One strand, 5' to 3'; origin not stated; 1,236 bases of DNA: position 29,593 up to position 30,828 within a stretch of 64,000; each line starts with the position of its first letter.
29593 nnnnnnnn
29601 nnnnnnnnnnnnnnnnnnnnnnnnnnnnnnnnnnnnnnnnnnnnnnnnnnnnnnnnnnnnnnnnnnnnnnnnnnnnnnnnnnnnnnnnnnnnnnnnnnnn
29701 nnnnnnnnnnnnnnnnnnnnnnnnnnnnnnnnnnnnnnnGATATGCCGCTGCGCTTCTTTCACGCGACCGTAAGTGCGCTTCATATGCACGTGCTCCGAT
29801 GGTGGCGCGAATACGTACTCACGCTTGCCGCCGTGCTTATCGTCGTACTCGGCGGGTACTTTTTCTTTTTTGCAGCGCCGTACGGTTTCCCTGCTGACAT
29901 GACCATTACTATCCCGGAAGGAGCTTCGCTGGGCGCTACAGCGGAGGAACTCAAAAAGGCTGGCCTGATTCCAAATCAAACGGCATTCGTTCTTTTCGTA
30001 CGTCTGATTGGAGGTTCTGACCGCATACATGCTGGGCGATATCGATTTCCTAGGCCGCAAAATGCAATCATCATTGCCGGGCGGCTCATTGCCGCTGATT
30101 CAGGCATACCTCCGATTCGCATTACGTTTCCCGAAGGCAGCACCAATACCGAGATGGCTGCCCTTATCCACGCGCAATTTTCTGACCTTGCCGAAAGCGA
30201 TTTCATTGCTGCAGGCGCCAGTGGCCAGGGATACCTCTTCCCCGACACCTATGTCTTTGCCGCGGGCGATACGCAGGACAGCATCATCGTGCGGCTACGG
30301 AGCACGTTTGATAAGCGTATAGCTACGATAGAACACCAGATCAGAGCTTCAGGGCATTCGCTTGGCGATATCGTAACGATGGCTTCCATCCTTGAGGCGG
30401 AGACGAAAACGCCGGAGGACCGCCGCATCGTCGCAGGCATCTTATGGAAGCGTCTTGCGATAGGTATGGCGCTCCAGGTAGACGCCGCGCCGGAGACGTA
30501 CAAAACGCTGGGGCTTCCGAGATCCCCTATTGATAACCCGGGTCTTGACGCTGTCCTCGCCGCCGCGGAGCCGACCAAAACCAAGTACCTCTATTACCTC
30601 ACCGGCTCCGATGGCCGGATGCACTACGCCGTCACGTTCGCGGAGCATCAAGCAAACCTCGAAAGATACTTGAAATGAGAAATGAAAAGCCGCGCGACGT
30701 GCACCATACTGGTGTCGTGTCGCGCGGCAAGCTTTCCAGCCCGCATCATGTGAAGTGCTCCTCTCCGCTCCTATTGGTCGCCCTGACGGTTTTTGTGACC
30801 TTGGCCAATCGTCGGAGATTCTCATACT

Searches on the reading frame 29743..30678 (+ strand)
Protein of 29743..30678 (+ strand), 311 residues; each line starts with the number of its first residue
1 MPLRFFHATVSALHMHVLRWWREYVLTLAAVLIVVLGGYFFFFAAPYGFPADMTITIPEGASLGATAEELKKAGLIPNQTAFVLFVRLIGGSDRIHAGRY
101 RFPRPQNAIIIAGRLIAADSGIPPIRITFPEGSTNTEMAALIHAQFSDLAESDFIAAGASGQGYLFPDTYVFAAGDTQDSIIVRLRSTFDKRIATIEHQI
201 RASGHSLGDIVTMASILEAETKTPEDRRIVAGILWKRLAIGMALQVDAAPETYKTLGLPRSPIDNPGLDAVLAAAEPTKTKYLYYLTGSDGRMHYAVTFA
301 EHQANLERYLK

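Call 10: search_protein_families(library=pfam, proteins=[window:29743-30678:+], max_evalue=0.001)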
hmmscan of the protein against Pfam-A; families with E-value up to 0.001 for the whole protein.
window:29743-30678:+ (311 aa): 1 family
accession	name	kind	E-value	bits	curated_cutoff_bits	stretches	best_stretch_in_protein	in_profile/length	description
PF02618.21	YceG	-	4.2e-55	187.6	32.4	2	55-248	1-193/275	YceG-like family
